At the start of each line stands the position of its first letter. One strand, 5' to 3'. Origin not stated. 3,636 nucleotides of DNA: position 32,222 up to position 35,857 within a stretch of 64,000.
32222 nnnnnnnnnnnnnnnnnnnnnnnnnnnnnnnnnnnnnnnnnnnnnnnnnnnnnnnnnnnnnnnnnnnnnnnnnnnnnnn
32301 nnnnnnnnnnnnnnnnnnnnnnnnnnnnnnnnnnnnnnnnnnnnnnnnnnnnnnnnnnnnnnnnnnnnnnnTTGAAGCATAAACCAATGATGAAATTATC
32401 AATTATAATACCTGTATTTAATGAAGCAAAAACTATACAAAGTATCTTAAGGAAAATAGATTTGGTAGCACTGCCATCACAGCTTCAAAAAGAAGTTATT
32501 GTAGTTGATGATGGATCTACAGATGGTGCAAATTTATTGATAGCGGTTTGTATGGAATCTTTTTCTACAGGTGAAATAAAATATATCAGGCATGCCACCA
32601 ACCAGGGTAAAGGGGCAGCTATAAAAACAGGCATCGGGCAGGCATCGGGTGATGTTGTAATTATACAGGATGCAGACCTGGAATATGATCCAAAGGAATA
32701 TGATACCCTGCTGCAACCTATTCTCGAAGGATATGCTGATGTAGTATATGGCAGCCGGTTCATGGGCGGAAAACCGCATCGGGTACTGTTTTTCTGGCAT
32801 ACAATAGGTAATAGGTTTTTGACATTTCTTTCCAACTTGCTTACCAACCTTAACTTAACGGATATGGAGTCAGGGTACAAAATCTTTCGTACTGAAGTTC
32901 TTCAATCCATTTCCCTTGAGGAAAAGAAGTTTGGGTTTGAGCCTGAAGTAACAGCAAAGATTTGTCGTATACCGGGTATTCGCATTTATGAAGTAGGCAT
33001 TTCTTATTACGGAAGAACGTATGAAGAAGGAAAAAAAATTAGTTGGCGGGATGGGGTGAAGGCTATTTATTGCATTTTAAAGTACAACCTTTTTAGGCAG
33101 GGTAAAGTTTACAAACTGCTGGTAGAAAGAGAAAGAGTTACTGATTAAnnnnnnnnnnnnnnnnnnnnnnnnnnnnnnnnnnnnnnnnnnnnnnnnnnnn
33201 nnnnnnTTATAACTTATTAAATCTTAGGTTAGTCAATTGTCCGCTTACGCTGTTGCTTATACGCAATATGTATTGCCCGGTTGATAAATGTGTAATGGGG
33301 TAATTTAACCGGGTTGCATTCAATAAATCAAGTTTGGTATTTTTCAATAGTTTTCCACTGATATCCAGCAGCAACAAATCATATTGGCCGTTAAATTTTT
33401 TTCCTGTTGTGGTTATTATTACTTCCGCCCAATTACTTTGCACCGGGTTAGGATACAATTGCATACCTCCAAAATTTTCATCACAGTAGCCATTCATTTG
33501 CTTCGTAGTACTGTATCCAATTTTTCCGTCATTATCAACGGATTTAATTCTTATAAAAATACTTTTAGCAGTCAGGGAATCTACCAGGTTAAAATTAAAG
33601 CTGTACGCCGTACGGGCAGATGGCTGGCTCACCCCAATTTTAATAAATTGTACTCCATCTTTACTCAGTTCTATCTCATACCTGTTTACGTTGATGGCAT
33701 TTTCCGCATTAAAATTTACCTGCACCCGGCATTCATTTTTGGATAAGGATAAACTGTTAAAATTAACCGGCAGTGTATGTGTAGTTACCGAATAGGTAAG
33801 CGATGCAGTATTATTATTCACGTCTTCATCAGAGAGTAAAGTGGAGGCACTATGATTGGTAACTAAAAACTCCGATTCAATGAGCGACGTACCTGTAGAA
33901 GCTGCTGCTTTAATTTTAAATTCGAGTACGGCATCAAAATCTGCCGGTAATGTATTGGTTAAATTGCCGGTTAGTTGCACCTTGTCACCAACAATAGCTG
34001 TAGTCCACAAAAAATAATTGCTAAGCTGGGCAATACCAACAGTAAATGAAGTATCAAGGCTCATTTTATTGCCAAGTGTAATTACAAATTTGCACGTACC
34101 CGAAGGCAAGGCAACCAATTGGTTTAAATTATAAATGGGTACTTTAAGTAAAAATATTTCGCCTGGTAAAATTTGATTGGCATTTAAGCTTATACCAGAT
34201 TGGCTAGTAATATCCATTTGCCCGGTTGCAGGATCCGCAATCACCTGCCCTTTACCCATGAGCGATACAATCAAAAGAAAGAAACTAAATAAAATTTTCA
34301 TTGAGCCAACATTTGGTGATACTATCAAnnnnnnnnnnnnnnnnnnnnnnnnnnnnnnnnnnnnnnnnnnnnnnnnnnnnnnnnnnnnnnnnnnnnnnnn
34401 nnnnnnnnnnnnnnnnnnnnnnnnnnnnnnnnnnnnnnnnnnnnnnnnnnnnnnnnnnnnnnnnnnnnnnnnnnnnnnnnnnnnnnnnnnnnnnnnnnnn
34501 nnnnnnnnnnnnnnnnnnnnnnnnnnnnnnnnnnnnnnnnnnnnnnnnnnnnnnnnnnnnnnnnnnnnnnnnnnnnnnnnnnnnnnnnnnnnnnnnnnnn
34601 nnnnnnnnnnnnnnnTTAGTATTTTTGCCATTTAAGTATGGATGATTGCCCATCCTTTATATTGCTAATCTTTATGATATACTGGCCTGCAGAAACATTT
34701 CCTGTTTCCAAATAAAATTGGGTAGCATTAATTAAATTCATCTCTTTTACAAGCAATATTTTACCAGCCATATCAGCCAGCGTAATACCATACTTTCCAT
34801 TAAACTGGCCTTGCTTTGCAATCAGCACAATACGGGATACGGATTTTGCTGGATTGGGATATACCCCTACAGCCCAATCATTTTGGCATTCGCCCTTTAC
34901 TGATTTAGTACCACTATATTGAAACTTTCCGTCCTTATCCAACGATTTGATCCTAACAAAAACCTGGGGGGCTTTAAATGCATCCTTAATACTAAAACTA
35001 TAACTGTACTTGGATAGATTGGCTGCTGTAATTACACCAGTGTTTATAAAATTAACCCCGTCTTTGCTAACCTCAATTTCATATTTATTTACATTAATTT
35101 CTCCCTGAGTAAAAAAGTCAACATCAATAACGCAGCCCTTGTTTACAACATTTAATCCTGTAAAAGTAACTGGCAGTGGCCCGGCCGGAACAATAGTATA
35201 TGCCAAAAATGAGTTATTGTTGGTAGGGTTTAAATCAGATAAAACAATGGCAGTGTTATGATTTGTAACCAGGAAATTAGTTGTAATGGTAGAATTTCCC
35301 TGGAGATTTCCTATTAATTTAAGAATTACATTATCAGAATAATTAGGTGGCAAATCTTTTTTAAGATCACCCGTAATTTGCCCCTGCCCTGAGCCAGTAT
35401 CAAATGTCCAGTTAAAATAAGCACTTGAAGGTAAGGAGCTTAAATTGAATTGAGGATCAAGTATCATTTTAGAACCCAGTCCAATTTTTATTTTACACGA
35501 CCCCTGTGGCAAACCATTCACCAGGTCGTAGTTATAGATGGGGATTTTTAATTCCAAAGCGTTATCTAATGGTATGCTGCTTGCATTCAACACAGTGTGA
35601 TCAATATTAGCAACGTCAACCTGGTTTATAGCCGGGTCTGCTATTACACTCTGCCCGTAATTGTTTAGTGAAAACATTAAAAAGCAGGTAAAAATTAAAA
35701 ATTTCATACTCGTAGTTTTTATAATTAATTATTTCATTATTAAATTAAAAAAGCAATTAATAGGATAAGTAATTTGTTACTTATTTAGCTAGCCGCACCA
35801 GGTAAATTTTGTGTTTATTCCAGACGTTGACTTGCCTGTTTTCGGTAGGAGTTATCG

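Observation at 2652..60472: Dense 18-copy intergenic REP-like family with a covarying dyad and a hairpin, possibly an HUH-recognised element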

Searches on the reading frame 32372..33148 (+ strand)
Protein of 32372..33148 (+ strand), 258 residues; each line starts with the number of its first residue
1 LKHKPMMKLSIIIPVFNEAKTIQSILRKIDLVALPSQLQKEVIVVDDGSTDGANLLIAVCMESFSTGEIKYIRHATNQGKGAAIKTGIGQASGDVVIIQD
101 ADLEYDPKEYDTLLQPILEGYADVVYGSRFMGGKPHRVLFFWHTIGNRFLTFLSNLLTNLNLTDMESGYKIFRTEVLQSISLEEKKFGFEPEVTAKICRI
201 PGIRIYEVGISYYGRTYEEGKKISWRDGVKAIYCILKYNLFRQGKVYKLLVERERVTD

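Call 9: search_protein_families(library=pfam, proteins=[window:32372-33148:+])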
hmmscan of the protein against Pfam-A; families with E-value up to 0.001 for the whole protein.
window:32372-33148:+ (258 aa): 3 families
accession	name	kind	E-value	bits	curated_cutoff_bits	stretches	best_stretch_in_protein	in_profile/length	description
PF00535.33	Glycos_transf_2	-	1.9e-30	106.5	23.3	1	10-179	1-166/168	Glycosyl transferase family 2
PF13641.12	Glyco_tranf_2_3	-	5.3e-05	23.8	27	1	9-129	3-123/230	Glycosyltransferase like family 2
PF10111.15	Glyco_tranf_2_2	-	0.00011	22.2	27.3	1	10-108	1-97/276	Glycosyltransferase like family 2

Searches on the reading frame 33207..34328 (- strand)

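Call 9: search_protein_families(library=pfam, proteins=[window:33207-34328:-])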
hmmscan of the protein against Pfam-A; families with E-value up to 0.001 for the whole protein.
window:33207-34328:- (373 aa): 1 family
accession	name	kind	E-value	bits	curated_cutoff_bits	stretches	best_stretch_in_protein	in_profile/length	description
PF18962.6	Por_Secre_tail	-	1.1e-05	26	27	1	291-360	1-65/75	Secretion system C-terminal sorting domain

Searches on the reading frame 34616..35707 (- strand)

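Call 9: search_protein_families(library=pfam, proteins=[window:34616-35707:-])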
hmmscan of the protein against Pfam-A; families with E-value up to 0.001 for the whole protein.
window:34616-35707:- (363 aa): 1 family
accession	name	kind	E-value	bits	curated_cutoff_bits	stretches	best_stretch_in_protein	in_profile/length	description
PF18962.6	Por_Secre_tail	-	8.9e-08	32.8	27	1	282-351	1-66/75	Secretion system C-terminal sorting domain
